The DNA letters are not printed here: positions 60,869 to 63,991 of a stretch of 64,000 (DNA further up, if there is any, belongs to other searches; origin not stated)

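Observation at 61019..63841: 940-aa secreted fusion of a parallel beta-helix domain with an SGNH/GDSL esterase domain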

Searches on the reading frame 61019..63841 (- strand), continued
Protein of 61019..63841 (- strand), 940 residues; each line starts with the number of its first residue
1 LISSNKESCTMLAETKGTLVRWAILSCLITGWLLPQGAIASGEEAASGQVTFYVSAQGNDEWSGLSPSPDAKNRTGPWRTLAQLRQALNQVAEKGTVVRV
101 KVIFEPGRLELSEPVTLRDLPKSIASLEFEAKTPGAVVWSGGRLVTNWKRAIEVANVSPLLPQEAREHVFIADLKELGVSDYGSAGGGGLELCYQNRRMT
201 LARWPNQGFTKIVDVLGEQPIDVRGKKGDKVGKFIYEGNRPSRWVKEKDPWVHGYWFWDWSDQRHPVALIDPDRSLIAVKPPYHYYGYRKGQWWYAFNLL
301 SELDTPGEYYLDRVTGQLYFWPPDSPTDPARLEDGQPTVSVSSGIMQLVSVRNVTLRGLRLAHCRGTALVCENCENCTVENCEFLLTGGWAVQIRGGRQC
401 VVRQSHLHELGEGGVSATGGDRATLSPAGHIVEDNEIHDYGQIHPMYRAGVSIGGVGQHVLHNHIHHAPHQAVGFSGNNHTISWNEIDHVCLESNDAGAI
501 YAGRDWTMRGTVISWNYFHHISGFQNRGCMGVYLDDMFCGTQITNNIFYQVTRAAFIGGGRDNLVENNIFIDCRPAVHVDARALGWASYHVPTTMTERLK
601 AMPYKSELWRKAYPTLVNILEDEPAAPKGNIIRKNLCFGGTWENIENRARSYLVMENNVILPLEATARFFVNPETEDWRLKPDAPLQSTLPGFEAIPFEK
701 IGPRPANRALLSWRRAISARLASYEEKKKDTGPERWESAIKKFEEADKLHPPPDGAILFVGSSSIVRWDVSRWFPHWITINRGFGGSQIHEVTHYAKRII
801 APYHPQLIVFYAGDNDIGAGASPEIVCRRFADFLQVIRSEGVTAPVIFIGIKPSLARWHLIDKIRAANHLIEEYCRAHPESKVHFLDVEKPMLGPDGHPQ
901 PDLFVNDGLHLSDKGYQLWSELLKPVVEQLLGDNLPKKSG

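Call 30: find_encoding_contigs(protein=P0034, flank=8000, max_places=2)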
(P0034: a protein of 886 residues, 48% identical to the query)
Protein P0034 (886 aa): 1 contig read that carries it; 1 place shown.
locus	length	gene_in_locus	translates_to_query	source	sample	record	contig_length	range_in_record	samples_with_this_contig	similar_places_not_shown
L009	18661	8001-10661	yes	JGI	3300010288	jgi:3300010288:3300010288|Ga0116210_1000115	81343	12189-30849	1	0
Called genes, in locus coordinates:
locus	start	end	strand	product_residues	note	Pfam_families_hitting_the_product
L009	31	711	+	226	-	-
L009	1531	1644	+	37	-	-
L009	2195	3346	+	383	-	-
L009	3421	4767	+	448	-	-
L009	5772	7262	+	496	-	PF00171:Aldedh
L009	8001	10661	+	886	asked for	PF13229:Beta_helix, PF13472:Lipase_GDSL_2, PF00657:Lipase_GDSL (weak)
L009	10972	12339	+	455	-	PF19815:DUF6298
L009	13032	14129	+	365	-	PF03453:MoeA_N, PF00994:MoCF_biosynth, PF03454:MoeA_C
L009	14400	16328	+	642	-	PF03453:MoeA_N, PF00994:MoCF_biosynth, PF03454:MoeA_C, PF12727:PBP_like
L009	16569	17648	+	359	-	PF01370:Epimerase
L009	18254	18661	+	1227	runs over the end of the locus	PF21445:ADDB_N, PF12705:PDDEXK_1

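Call 31: find_encoding_contigs(protein=P0016, flank=8000, max_places=2)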
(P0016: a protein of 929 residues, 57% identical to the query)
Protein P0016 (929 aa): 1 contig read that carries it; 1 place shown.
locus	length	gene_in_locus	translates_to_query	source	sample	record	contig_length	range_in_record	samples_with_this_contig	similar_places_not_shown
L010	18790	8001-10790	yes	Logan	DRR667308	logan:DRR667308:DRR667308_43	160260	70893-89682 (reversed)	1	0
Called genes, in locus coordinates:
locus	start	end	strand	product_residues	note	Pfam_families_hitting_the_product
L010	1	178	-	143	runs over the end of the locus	PF00293:NUDIX, PF14815:NUDIX_4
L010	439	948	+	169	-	-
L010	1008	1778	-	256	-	PF23454:Zn_ribbon_Brz (faint)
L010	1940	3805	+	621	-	PF18370:RGI_lyase, PF13517:FG-GAP_3 (faint), PF01839:FG-GAP (faint), PF21348:RGL11_C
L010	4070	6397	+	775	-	PF00474:SSF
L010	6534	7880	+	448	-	PF01408:GFO_IDH_MocA, PF02894:GFO_IDH_MocA_C, PF19051:GFO_IDH_MocA_C2, PF22725:GFO_IDH_MocA_C3, PF19051:GFO_IDH_MocA_C2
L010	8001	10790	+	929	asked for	PF13229:Beta_helix (weak), PF00657:Lipase_GDSL, PF13472:Lipase_GDSL_2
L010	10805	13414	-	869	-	-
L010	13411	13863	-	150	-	PF02472:ExbD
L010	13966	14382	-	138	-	PF02472:ExbD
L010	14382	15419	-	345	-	PF01618:MotA_ExbB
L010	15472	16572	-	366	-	-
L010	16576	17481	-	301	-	PF13519:VWA_2 (weak), PF13768:VWA_3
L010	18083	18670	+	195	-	PF01327:Pep_deformylase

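Call 33: predict_structure(alignment_id=A1)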
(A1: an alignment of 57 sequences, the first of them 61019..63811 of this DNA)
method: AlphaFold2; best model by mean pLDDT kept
length: 930 residues; sequences in the alignment: 57
mean_pLDDT: 89.5   pTM: 0.73
mean pLDDT of the five models: 89.5, 89.3, 88.5, 88.2, 88.1
residues with pLDDT >= 90: 686; 70-90: 165; 50-70: 46; < 50: 33
segments of 3 or more residues with pLDDT < 50: 1-4, 23-35, 709-720
pLDDT, mean of each block of 10 residues (from residue 1): 50 70 44 61 96 95 94 93 91 97 95 96 95 97 93 95 95 79 94 68 78 73 84 89 69 82 91 77 86 93 95 94 95 97 98 97 98 96 98 97 97 96 97 86 98 94 96 97 82 91 98 78 91 98 94 97 96 90 93 92 89 92 97 95 95 96 94 89 93 77 51 42 82 93 94 94 97 87 95 96 90 96 97 97 92 96 97 97 94 92 98 97 88
secondary structure, 60 per line:
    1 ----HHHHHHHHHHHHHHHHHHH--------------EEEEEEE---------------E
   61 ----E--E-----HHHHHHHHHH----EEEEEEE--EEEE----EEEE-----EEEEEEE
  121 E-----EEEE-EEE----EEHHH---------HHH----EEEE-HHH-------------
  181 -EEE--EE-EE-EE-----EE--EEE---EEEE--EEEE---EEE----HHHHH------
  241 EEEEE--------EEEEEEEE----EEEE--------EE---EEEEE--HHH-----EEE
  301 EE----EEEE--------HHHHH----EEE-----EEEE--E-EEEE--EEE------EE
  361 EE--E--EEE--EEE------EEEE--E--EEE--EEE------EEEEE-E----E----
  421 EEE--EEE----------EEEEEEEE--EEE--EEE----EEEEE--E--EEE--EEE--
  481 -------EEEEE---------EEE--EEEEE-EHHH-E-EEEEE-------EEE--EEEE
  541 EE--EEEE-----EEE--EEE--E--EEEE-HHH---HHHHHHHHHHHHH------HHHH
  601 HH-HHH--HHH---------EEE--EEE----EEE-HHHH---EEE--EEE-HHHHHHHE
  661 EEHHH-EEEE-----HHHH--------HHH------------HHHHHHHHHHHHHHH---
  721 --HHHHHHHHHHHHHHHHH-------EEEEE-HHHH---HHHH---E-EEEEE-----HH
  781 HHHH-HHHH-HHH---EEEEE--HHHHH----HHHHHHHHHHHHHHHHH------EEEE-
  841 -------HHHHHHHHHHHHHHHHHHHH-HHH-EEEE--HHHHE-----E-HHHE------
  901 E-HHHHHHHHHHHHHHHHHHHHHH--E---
elements in order (helices of 4 or more, strands of 3 or more residues): H5-23 E38-44 H74-83 E88-94 E97-100 E105-108 E114-121 E127-130 E132-134 E160-163 E182-184 E204-206 E210-213 E216-219 E223-225 H230-234 E241-245 E254-261 E266-269 E283-287 E298-302 E307-310 H319-323 E328-330 E336-339 E344-347 E350-352 E359-362 E368-370 E373-375 E382-385 E391-393 E396-398 E405-409 E421-423 E426-428 E439-446 E449-451 E454-456 E461-465 E471-473 E476-478 E488-492 E502-504 E507-511 E520-524 E532-534 E537-542 E545-548 E554-556 E559-561 E567-570 H578-590 H597-602 E621-623 E626-628 E633-635 H637-640 E644-646 E649-651 H653-659 E660-662 E667-670 H676-679 H703-717 H723-739 E747-751 H753-756 H760-763 E769-773 H779-784 H786-789 E797-801 H804-808 H813-829 E836-839 H848-867 E873-876 H879-882 H903-924

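Call 35: fold_search(model_id=the predicted structure, library=pdb)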
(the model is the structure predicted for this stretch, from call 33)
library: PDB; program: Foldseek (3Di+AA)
matches with E <= 10: 1403; with E <= 0.001: 113
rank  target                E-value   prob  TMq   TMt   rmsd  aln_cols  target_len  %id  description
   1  5mqp_C                3.0e-21  1.00  0.41  0.62   6.2       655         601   14  Glycoside hydrolase BT_1002 (released 2017-04-05)
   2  5mqp_E                4.2e-21  1.00  0.40  0.61   6.6       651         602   15  Glycoside hydrolase BT_1002 (released 2017-04-05)
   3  5mqp_A                4.6e-21  1.00  0.43  0.65   6.2       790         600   13  Glycoside hydrolase BT_1002 (released 2017-04-05)
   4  5mqp_B                1.5e-20  1.00  0.42  0.63   7.3       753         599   13  Glycoside hydrolase BT_1002 (released 2017-04-05)
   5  6xpg                  3.7e-09  1.00  0.19  0.82   2.6       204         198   22  Crystal Structure of Sialate O-acetylesterase from Bacteroides vulgatus by Serial Crystallography (released 2020-07-15)
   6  6xpm                  9.2e-09  1.00  0.19  0.80   3.4       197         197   20  Crystal Structure of Sialate O-acetylesterase from Bacteroides vulgatus with microfluidics crystals at room temperature (released 2020-07-15)
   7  7pzh_AAA              9.2e-09  1.00  0.19  0.79   3.7       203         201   21  Phocaeicola vulgatus sialic acid esterase at 2.06 Angstrom resolution (released 2022-05-25)
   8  6njc_A                1.3e-08  1.00  0.19  0.79   3.5       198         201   20  Crystal Structure of the Sialate O-acetylesterase from Bacteroides vulgatus (released 2019-01-16)
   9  9hi5_B                1.3e-08  1.00  0.19  0.74   3.6       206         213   22  Structure of scaffold FI6-focused design_02 (released 2025-12-03)
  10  7pzg_CCC              1.6e-08  1.00  0.19  0.82   2.7       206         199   22  Phocaeicola vulgatus sialic acid esterase at 1.44 Angstrom resolution (released 2022-05-25)
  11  7pzh_BBB              2.1e-08  1.00  0.19  0.82   2.7       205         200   21  Phocaeicola vulgatus sialic acid esterase at 2.06 Angstrom resolution (released 2022-05-25)
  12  7pzg_AAA              2.3e-08  1.00  0.19  0.79   3.5       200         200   20  Phocaeicola vulgatus sialic acid esterase at 1.44 Angstrom resolution (released 2022-05-25)
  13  7pzh_GGG              2.3e-08  1.00  0.19  0.80   3.3       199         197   20  Phocaeicola vulgatus sialic acid esterase at 2.06 Angstrom resolution (released 2022-05-25)
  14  7pzh_FFF              2.4e-08  1.00  0.19  0.82   3.1       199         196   23  Phocaeicola vulgatus sialic acid esterase at 2.06 Angstrom resolution (released 2022-05-25)
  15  3dt8                  3.5e-08  1.00  0.19  0.77   3.3       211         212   24  Crystal Structure of Bovin Brain Platelet Activating Factor Acetylhydrolase Covalently Inhibited by Sarin (released 2009-05-12)
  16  7pzg_BBB              3.5e-08  1.00  0.19  0.79   3.5       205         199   21  Phocaeicola vulgatus sialic acid esterase at 1.44 Angstrom resolution (released 2022-05-25)
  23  4iyj_B                7.9e-08  1.00  0.19  0.76   3.2       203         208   20  Crystal structure of a putative acylhydrolase (BACUNI_03406) from Bacteroides uniformis ATCC 8492 at 1.37 A resolution (released 2013-03-06)
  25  4iyj_A                1.1e-07  1.00  0.19  0.74   4.0       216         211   20  Crystal structure of a putative acylhydrolase (BACUNI_03406) from Bacteroides uniformis ATCC 8492 at 1.37 A resolution (released 2013-03-06)
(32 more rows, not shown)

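Call 38: find_related_loci(query=A1, collection=genome_contigs, flank=7000)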
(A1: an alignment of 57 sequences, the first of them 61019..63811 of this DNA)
Query A1 (930 aa) in genome_contigs; peptide patterns used: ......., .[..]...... (x = any residue, [..] = any of these).
600 stretches matched a pattern (row limit reached: there are more); 574 encode a relative of the query (tblastn E <= 1e-3); the best 80 are kept; 80 distinct loci.
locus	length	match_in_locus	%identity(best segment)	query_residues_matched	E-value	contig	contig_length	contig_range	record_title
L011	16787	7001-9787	83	2-930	0e+0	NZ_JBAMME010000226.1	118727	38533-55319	MAG: Thermogutta sp. isolate MAG23 ExploCarb_3808S_S2_28_length_118727_cov_4, whole genome shotgun sequence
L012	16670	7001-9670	56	18-921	0e+0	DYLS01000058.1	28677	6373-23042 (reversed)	MAG TPA_asm: Blastopirellula marina isolate SulCav_AS07-7_2_60_60 SulCav_AS07_7_1541_length_28677_cov_34_212704, whole g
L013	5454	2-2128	65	220-926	0e+0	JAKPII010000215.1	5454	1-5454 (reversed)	MAG: Planctomycetota bacterium isolate USOA134_metabat.37 k141_381361, whole genome shotgun sequence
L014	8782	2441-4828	50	76-915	0e+0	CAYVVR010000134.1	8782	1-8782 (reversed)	MAG TPA_asm: uncultured Planctomycetaceae bacterium isolate SRP162660_co1_113 genome assembly, contig: NODE_7540_length_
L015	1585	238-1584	86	2-450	0e+0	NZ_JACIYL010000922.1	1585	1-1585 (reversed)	MAG: Thermogutta sp. isolate MAG-77 Thermogutta_C3_bin35_Scaffold_922, whole genome shotgun sequence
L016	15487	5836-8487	48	14-921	0e+0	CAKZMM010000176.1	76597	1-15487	MAG TPA_asm: uncultured Thermogutta sp. isolate SRR5214706_bin.34_CONCOCT_v1.1_MAG genome assembly, contig: ERZ1744544.2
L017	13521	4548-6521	52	36-697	0e+0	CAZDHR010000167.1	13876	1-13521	MAG TPA_asm: uncultured Planctomycetaceae bacterium isolate SRP338002_co1_98 genome assembly, contig: NODE_4104_length_1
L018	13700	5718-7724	51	14-694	0e+0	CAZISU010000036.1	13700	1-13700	MAG TPA_asm: uncultured Planctomycetaceae bacterium isolate binchicken_co243_206 genome assembly, contig: NODE_3728_leng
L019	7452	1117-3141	51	17-700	0e+0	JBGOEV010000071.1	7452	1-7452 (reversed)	MAG: Candidatus Thermosaccharophagus gerlachensis isolate 3300020139_22 Ga0197143_1005335, whole genome shotgun sequence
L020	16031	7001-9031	50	1-692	0e+0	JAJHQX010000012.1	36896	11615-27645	MAG: Armatimonadota bacterium isolate Bin S17 scaffold_192_c1, whole genome shotgun sequence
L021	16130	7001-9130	50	11-728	0e+0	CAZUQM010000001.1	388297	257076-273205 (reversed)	MAG TPA_asm: uncultured Planctomycetales bacterium isolate SRP141376_co2_77 genome assembly, contig: NODE_11_length_3882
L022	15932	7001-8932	53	41-692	0e+0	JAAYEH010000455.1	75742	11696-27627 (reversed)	MAG: Rhodopirellula sp. isolate AS06rmzACSIP_8 497096_AS06, whole genome shotgun sequence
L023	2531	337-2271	53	41-692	0e+0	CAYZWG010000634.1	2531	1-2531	MAG TPA_asm: uncultured Planctomycetaceae bacterium isolate SRP216583_co1_137 genome assembly, contig: NODE_53466_length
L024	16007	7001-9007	50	10-692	0e+0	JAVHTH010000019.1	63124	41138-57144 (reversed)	MAG: Candidatus Fervidibacter sinensis isolate DRTY-8.bins.21.TC_201808 NODE_241_length_63124_cov_28.408178, whole genom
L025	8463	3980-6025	50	3-694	0e+0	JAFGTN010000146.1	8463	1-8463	MAG: Pirellulales bacterium isolate Zod_Metabat.975 k87_2227012, whole genome shotgun sequence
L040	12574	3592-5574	49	39-721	0e+0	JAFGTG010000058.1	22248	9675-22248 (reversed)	MAG: Sedimentisphaerales bacterium isolate Zod_Metabat.96 k87_1261223, whole genome shotgun sequence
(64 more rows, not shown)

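Call 48: search_protein_representatives(protein=window:61019-63811:-)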
Query: 930 residues. Proteins with E-value up to 0.001 (for the whole library): 17613; up to 1e-10: 9708; up to 1e-30: 4498. The best 150 are listed.
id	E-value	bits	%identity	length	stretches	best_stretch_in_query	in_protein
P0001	0.0e+00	1940.9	87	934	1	2-929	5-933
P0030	7.1e-285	963.9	43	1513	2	36-692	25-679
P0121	1.7e-195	668.1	49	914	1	28-698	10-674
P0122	1.4e-193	661.7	48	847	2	39-662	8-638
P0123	4.5e-181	620.3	46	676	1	32-694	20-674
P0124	1.2e-173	595.7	48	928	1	52-652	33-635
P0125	6.1e-171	586.8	41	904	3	386-695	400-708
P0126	3.9e-170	584.1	44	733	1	30-693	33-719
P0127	2.6e-160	551.6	44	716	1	40-695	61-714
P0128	3.1e-160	551.3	44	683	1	36-692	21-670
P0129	1.2e-159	549.4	51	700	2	189-652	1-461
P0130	8.6e-158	543.3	42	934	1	39-692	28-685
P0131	9.8e-156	536.5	44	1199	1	39-695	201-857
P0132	2.9e-155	534.9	42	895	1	21-699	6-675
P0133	4.8e-155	534.2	41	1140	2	39-697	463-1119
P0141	2.2e-147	508.8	43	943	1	42-712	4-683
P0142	1.3e-146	506.2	44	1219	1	37-693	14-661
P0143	6.8e-144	497.3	42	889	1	39-700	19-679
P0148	1.2e-140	486.5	43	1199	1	42-694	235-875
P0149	2.2e-140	485.7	41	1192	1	39-652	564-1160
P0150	1.7e-138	479.4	43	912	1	36-693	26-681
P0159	1.0e-133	463.6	41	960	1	108-694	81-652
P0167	2.5e-130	452.4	40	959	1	40-693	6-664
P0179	6.0e-125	434.5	39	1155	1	64-662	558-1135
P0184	7.2e-124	431.0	41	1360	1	64-692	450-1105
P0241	5.2e-111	388.4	37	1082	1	29-693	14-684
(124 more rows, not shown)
